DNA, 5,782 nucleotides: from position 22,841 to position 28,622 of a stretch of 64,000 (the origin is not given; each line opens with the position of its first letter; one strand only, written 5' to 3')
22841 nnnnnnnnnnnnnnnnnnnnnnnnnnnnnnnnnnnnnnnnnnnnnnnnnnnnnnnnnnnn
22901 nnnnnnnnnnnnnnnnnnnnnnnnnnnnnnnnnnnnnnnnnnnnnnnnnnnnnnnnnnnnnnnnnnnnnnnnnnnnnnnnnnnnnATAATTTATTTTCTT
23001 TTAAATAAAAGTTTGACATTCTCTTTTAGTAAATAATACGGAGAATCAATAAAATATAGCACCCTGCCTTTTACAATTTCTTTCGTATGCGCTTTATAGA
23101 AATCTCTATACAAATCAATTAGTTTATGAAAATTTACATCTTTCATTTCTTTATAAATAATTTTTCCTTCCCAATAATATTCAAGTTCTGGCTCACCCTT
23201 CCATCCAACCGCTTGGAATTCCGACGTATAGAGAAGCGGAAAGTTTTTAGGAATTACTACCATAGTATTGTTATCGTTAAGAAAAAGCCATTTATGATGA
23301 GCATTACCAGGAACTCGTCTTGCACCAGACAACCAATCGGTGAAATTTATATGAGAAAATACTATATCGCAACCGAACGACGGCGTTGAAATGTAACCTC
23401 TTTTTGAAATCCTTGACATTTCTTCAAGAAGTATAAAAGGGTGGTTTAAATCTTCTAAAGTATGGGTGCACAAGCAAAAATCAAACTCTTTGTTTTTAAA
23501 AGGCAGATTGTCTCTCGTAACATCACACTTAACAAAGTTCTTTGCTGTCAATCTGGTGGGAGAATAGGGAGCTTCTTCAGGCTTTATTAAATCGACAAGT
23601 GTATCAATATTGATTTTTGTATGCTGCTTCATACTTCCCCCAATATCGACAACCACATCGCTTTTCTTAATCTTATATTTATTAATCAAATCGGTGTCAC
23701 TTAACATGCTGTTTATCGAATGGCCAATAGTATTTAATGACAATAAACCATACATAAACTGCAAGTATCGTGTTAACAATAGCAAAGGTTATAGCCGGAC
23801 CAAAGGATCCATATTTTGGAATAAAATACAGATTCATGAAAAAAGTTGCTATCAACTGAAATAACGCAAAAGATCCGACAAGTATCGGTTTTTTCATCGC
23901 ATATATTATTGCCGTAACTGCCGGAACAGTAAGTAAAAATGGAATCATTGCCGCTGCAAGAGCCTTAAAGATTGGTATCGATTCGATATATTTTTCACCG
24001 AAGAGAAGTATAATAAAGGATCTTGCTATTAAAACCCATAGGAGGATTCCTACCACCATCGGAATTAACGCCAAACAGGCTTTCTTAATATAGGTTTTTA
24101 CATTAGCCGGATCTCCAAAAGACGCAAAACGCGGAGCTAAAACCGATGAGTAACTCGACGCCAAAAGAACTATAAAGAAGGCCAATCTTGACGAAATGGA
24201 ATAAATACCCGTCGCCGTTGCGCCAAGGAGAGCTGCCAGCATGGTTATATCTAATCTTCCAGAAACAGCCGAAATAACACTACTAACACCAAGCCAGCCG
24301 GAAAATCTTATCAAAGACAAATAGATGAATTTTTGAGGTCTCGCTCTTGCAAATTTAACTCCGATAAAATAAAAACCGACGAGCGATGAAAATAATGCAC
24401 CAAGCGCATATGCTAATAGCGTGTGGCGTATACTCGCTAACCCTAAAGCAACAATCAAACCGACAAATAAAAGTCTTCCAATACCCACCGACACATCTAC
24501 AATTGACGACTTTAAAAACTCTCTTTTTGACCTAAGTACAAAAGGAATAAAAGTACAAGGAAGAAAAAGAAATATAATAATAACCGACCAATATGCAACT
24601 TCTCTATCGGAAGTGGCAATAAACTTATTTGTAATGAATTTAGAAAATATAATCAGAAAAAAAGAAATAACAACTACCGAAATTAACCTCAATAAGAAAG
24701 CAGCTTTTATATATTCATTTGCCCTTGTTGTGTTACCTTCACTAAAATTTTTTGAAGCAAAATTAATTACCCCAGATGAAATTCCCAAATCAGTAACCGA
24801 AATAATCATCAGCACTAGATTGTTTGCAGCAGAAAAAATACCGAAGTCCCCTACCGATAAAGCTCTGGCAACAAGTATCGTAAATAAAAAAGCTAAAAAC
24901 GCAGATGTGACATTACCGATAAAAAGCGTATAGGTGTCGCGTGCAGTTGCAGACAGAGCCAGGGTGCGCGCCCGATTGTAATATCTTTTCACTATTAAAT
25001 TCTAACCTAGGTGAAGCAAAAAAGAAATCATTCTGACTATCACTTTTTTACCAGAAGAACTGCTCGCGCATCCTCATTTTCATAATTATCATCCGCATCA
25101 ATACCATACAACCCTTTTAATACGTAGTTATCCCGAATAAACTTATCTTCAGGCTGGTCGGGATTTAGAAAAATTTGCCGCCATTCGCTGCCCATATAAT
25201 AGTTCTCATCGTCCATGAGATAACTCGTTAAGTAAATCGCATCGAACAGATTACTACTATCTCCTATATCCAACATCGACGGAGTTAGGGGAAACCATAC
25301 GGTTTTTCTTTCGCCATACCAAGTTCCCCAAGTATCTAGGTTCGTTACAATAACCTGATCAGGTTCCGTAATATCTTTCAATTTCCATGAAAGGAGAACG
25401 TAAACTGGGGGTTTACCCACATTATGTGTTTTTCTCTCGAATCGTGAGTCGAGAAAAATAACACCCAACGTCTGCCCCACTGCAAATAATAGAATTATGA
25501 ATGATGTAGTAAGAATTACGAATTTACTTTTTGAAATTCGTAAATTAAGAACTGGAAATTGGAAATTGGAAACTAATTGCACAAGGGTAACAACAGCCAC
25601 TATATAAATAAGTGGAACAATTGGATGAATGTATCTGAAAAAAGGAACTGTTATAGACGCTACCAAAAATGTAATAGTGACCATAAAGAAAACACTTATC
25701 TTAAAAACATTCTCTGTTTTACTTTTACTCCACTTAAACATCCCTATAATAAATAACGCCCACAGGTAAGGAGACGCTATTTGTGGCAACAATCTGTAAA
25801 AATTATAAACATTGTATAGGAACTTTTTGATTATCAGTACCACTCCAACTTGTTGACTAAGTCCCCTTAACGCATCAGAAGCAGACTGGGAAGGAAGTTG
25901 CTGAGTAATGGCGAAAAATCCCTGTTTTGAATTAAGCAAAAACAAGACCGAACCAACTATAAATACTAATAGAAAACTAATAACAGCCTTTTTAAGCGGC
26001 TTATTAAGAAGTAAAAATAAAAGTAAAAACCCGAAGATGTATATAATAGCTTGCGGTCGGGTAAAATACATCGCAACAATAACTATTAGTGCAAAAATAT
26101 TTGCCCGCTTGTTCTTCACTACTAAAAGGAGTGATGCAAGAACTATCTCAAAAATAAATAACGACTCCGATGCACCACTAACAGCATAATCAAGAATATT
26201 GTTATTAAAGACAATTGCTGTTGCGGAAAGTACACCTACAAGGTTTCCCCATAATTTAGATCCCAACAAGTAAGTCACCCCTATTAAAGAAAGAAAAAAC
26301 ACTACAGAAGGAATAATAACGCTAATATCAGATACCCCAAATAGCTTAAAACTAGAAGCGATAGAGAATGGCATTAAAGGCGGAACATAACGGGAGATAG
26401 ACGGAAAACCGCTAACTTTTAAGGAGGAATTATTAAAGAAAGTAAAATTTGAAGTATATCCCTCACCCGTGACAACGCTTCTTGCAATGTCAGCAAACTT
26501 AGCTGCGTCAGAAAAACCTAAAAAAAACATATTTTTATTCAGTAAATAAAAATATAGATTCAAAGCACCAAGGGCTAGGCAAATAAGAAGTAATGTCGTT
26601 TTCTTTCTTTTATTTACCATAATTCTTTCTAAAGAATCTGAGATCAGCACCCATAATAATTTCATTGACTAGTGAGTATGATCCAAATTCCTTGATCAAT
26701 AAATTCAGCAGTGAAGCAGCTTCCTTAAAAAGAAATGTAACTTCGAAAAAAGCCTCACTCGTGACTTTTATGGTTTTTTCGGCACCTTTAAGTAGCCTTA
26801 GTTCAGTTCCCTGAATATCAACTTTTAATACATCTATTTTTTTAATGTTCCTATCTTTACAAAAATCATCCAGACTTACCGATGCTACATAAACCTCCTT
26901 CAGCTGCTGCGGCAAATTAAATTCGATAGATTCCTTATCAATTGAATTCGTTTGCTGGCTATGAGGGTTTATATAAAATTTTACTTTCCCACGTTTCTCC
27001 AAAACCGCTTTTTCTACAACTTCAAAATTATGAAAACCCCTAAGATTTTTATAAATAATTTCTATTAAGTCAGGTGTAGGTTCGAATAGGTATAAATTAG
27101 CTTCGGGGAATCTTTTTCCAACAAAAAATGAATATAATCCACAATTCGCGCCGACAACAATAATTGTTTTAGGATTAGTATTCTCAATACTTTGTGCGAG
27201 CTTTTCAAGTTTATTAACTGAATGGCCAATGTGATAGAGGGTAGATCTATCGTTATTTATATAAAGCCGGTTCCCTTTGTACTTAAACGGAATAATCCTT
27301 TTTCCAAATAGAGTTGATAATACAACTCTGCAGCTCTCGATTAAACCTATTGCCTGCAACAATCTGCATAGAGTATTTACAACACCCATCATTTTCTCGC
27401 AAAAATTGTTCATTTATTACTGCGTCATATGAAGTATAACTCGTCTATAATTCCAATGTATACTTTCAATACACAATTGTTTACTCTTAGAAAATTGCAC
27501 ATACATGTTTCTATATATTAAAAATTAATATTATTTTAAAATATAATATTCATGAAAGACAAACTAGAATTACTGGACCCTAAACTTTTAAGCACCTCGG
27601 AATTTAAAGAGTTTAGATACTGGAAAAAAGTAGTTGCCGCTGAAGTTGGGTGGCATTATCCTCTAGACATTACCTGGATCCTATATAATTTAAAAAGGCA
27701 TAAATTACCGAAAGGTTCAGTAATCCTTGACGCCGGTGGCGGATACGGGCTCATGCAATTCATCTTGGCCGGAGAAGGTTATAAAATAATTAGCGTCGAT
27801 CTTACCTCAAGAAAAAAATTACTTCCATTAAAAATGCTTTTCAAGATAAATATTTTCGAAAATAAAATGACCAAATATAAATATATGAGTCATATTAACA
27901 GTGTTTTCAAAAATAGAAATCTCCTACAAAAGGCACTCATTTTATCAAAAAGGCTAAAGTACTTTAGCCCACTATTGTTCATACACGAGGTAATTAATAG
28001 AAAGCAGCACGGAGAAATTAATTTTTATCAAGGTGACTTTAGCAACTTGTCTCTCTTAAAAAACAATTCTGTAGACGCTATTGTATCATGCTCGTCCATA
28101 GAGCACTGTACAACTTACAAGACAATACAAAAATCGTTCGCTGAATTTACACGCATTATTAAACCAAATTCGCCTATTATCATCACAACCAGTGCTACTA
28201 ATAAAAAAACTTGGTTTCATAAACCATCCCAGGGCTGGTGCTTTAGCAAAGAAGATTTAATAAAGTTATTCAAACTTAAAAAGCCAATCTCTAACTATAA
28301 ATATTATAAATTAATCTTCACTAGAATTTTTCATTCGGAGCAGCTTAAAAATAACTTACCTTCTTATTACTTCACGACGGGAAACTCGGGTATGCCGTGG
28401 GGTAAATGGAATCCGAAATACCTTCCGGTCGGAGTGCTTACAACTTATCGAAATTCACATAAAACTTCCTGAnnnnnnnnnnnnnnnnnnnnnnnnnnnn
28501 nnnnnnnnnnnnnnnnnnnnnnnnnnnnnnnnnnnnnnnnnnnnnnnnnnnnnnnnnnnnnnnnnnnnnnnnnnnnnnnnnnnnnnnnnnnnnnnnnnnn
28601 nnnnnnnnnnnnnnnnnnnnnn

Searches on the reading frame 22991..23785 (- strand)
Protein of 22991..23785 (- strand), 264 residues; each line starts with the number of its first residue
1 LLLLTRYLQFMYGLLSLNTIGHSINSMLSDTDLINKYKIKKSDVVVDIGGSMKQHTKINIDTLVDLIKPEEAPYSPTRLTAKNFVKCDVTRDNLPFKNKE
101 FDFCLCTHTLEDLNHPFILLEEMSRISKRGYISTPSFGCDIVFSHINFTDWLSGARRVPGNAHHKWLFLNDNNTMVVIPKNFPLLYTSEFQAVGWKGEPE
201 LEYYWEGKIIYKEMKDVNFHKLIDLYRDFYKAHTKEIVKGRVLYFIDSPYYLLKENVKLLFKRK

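Call 42: search_protein_families(library=pfam, proteins=[window:22991-23785:-], max_evalue=0.001)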
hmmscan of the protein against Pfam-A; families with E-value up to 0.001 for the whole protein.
window:22991-23785:- (264 aa): 2 families
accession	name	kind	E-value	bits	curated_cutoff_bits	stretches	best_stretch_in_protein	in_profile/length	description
PF08241.18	Methyltransf_11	-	1.1e-06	29.7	21.2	1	81-130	40-90/95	Methyltransferase domain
PF07021.18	MetW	-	6.6e-06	26.3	21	1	84-139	59-114/193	Methionine biosynthesis protein MetW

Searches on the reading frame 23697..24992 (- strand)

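Call 5: search_protein_families(library=pfam, proteins=[window:23697-24992:-], max_evalue=1)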
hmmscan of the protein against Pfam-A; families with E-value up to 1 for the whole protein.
window:23697-24992:- (431 aa): 3 families
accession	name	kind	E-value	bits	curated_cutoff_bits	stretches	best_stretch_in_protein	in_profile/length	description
PF01943.22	Polysacc_synt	-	1.4e-21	77.6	28.2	1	18-291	3-272/274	Polysaccharide biosynthesis protein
PF13440.11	Polysacc_synt_3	-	2.4e-14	53.7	23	1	40-340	1-293/293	Polysaccharide biosynthesis protein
PF01554.23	MatE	-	1.6e-06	28.4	24.9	1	24-155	3-130/161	MatE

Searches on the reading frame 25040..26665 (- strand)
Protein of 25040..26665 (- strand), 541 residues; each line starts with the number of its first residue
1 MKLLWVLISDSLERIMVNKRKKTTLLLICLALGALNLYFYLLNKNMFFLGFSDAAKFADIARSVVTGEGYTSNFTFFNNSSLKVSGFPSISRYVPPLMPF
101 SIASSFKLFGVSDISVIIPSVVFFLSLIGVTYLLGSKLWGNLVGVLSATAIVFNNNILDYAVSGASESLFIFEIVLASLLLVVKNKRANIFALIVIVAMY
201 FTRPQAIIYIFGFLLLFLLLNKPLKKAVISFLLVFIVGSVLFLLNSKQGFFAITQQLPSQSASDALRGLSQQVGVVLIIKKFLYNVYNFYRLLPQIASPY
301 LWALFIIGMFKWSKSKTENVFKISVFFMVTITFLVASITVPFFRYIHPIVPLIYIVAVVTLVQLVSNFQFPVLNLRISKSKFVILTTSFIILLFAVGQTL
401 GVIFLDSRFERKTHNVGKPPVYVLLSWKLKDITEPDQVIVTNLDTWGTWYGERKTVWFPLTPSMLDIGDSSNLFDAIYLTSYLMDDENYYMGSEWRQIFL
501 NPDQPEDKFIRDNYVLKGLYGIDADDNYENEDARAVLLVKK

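Call 5: search_protein_families(library=pfam, proteins=[window:25040-26665:-], max_evalue=1)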
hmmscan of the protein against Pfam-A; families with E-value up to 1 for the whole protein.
window:25040-26665:- (541 aa): 1 family
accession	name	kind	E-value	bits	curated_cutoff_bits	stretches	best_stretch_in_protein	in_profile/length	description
PF13231.12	PMT_2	-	1.7e-07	32.1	26.1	1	94-238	2-151/160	Dolichyl-phosphate-mannose-protein mannosyltransferase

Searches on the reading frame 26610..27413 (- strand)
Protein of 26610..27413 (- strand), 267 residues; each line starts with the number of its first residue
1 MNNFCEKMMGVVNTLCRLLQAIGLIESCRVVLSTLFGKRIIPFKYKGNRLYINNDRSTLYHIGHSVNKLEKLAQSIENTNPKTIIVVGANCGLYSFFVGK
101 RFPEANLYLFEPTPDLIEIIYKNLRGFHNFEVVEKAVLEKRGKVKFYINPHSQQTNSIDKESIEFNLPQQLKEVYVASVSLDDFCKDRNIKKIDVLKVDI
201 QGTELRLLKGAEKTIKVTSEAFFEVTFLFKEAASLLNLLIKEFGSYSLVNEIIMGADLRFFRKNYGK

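Call 25: search_protein_families(library=pfam, proteins=[window:26610-27413:-], max_evalue=0.001)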
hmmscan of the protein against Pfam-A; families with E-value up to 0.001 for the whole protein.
window:26610-27413:- (267 aa): 1 family
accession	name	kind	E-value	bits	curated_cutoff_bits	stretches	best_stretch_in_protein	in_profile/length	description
PF05050.19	Methyltransf_21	-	1.1e-16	61.9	22.7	1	87-229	2-152/173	Methyltransferase FkbM domain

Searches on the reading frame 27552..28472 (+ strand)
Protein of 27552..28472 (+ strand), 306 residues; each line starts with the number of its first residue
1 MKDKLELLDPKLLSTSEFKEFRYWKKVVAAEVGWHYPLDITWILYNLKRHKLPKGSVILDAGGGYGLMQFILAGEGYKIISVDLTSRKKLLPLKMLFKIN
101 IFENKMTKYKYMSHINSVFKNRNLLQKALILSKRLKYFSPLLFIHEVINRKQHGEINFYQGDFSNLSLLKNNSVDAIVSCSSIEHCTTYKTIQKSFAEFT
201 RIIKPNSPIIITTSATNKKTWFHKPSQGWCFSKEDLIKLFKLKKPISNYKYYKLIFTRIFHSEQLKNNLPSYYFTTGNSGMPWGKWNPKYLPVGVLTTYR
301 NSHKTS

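Call 25: search_protein_families(library=pfam, proteins=[window:27552-28472:+], max_evalue=0.001)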
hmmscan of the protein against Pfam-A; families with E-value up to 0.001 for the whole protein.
window:27552-28472:+ (306 aa): 3 families
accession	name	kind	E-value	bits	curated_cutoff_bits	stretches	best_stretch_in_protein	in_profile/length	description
PF08241.18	Methyltransf_11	-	5.2e-10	40.3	21.2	1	151-210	41-94/95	Methyltransferase domain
PF13649.12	Methyltransf_25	-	2.4e-08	35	27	1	151-206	44-96/97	Methyltransferase domain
PF13847.12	Methyltransf_31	-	8.8e-06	25.9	27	0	151-236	51-137/145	Methyltransferase domain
